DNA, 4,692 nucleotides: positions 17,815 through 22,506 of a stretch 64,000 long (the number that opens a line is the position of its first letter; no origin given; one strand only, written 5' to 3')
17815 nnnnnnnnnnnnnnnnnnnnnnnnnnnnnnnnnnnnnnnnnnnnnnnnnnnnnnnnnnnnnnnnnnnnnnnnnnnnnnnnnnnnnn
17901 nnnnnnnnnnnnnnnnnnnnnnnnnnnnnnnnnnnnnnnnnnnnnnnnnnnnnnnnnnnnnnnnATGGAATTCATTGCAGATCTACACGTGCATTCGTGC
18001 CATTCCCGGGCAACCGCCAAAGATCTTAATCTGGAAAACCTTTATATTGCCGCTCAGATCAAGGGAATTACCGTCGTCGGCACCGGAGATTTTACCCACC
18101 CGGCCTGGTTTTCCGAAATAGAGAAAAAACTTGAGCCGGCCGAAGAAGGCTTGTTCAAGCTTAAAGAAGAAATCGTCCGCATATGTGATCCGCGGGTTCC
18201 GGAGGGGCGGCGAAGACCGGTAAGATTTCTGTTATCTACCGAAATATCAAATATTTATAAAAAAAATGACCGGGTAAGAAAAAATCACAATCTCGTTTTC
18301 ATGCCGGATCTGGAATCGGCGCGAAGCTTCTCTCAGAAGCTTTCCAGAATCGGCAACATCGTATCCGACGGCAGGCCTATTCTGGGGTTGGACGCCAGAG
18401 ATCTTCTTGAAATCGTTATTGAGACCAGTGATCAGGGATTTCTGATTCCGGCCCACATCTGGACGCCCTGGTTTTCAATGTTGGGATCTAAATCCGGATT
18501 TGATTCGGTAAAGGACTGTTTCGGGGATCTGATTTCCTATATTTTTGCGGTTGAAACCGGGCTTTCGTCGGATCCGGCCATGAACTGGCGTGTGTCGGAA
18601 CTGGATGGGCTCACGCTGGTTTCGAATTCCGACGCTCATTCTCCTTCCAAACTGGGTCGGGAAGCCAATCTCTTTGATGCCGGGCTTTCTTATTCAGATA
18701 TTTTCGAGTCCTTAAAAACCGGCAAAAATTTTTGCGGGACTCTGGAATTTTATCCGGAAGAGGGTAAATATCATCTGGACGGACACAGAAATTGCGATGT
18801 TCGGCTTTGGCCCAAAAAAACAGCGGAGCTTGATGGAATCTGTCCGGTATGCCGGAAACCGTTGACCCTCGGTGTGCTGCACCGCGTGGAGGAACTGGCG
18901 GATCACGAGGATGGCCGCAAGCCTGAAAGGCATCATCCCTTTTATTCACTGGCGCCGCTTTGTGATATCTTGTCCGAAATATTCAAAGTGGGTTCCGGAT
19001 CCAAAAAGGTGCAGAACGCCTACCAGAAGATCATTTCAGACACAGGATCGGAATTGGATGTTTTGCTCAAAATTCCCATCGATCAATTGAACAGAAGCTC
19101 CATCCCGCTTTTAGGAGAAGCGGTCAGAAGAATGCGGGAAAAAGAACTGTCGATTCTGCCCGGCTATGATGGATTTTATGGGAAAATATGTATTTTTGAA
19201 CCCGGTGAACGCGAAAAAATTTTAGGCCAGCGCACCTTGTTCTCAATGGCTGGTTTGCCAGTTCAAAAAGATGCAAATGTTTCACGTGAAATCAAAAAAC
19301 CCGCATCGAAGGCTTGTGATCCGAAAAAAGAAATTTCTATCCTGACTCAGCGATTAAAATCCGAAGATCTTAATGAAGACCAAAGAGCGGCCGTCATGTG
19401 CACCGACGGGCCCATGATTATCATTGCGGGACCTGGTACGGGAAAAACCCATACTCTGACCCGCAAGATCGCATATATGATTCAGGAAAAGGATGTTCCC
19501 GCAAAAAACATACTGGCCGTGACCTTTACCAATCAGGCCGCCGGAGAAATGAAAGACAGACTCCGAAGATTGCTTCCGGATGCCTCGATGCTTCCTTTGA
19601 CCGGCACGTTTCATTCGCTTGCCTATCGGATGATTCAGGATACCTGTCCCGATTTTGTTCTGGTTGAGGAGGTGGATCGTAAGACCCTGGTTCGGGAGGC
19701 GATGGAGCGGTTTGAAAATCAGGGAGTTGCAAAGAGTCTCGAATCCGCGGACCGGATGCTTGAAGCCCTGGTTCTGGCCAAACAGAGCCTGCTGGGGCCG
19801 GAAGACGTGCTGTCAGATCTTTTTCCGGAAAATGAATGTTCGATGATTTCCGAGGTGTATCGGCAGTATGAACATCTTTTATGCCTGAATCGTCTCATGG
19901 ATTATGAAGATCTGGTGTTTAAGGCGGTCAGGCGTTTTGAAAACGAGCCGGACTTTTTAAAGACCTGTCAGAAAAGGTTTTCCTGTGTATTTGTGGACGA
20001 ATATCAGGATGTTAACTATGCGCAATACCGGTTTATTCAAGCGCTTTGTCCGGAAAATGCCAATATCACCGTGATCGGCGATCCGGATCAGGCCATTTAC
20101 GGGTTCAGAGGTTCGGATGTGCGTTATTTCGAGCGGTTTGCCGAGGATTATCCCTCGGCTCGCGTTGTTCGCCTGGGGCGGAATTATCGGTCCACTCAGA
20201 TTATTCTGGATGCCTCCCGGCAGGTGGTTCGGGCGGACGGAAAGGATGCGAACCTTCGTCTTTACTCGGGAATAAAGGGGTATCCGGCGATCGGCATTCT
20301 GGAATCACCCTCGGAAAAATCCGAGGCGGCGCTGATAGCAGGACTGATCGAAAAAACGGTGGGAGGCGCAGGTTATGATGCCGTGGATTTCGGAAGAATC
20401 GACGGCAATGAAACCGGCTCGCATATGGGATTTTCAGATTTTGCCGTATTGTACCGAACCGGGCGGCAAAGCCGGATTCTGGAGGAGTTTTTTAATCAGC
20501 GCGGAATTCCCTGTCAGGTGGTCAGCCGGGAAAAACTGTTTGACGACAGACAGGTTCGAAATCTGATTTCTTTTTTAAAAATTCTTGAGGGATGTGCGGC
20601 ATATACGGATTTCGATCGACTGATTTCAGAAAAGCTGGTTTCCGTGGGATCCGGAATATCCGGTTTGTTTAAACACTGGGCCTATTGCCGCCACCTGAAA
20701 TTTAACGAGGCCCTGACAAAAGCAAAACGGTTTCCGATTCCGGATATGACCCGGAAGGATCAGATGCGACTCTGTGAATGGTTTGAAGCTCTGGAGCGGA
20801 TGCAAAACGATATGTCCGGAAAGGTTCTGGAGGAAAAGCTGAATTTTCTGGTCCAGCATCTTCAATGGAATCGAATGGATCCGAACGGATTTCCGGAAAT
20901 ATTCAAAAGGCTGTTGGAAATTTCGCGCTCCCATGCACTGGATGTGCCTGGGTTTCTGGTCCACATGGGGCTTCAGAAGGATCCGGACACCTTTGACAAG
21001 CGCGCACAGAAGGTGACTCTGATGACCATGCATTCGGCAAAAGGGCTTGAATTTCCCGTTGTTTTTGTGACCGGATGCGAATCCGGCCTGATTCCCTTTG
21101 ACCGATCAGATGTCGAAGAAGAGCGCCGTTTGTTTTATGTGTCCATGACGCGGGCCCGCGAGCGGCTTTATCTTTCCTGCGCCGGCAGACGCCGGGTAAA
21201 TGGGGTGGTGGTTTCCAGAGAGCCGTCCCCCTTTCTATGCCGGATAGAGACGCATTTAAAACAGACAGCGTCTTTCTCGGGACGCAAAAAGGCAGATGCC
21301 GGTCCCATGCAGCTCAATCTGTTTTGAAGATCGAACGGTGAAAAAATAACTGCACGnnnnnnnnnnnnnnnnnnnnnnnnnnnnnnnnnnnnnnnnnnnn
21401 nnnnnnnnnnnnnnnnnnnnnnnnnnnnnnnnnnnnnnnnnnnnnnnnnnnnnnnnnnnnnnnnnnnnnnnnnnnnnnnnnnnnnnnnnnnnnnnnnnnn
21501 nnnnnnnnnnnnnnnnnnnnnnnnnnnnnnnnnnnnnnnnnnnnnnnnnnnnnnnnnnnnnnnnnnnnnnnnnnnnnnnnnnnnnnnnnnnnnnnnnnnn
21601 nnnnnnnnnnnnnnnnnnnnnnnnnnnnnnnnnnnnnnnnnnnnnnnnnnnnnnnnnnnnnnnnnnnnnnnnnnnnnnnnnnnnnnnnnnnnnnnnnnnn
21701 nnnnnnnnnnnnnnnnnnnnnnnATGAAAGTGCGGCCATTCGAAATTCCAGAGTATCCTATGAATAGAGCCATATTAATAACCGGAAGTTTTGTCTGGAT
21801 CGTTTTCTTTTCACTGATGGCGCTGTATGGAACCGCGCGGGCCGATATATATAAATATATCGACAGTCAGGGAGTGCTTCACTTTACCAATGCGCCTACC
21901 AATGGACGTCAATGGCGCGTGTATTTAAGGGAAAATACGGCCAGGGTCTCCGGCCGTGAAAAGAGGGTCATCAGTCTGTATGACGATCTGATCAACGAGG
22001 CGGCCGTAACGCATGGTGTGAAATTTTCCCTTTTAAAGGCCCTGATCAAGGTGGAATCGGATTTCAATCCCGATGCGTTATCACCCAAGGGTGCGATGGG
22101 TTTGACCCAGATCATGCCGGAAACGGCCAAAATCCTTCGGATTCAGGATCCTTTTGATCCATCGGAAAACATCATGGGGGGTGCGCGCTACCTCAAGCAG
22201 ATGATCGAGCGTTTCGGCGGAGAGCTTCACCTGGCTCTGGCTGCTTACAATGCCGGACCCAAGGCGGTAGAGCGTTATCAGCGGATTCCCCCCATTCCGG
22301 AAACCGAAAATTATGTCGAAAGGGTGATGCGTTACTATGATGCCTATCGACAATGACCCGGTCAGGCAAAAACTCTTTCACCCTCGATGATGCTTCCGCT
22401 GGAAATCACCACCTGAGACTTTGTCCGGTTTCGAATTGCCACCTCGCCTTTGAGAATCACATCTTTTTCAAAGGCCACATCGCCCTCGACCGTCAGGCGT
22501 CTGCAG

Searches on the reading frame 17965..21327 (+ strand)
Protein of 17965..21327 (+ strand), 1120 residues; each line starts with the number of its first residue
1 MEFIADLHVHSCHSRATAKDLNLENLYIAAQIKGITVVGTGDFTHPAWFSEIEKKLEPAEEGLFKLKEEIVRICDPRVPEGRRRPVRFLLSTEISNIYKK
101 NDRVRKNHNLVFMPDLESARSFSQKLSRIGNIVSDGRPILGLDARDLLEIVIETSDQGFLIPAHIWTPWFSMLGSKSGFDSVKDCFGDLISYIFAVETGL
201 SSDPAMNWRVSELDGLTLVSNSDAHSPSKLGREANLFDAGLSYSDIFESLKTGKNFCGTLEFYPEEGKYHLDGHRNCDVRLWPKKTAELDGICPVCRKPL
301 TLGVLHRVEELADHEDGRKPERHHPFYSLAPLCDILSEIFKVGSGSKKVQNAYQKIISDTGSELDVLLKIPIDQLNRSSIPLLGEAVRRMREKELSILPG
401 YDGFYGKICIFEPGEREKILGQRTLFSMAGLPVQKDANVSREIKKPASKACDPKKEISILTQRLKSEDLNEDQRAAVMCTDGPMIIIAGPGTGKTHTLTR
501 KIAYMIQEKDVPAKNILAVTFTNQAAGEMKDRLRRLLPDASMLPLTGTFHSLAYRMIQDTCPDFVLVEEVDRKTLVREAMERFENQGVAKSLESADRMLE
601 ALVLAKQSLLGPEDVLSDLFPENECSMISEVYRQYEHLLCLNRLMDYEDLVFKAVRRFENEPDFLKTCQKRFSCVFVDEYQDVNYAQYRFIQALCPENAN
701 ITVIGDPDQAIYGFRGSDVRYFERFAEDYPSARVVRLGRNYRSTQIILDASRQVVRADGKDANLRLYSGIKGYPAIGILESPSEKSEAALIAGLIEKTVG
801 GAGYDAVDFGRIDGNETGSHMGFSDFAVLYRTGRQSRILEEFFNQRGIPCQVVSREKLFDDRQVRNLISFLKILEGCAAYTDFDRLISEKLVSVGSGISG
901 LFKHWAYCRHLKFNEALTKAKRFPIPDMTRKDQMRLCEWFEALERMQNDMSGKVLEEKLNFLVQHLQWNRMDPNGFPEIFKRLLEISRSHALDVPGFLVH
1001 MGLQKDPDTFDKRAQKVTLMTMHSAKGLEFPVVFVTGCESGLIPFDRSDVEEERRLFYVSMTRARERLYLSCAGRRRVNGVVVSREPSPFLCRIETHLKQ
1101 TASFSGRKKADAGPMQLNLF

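Call 43: search_protein_families(library=pfam, proteins=[window:17965-21327:+], max_evalue=0.0001)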
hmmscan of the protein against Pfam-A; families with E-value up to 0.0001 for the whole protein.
window:17965-21327:+ (1120 aa): 7 families
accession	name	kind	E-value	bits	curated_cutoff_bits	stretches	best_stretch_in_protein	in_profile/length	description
PF00580.27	UvrD-helicase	-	2.5e-68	231.1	23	1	469-730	1-271/271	UvrD/REP helicase N-terminal domain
PF13361.12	UvrD_C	-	1.6e-43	149.9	25.6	1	736-1073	2-348/350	UvrD-like helicase C-terminal domain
PF13245.12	AAA_19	-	2.1e-25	89.9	25.1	1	473-715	1-134/134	AAA domain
PF13538.12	UvrD_C_2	-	2.8e-11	43.6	27.4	1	1017-1070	2-51/52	UvrD-like helicase C-terminal domain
PF13604.12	AAA_30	-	8.3e-07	29.4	27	0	469-532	2-65/191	AAA domain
PF01443.25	Viral_helicase1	-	1e-06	29.2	21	0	1011-1070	171-226/228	Viral superfamily 1 RNA helicase core domain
PF13086.12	AAA_11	-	5.7e-06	26.7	27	1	469-535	2-74/257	AAA domain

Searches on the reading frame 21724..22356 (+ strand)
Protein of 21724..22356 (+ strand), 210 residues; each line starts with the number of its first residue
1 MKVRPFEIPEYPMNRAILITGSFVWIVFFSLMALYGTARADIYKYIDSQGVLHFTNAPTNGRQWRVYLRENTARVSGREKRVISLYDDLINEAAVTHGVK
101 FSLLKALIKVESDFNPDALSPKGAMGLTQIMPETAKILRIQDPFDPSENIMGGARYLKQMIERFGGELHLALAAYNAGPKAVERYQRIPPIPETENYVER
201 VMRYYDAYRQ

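Call 43: search_protein_families(library=pfam, proteins=[window:21724-22356:+], max_evalue=0.0001)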
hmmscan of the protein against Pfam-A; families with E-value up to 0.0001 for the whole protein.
window:21724-22356:+ (210 aa): 2 families
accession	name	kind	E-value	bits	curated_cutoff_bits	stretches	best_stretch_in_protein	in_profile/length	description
PF01464.25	SLT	-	1.7e-29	102.2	21.3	1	89-195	2-114/117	Transglycosylase SLT domain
PF13511.11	DUF4124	-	9e-06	26.3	22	1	34-62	6-35/56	Domain of unknown function (DUF4124)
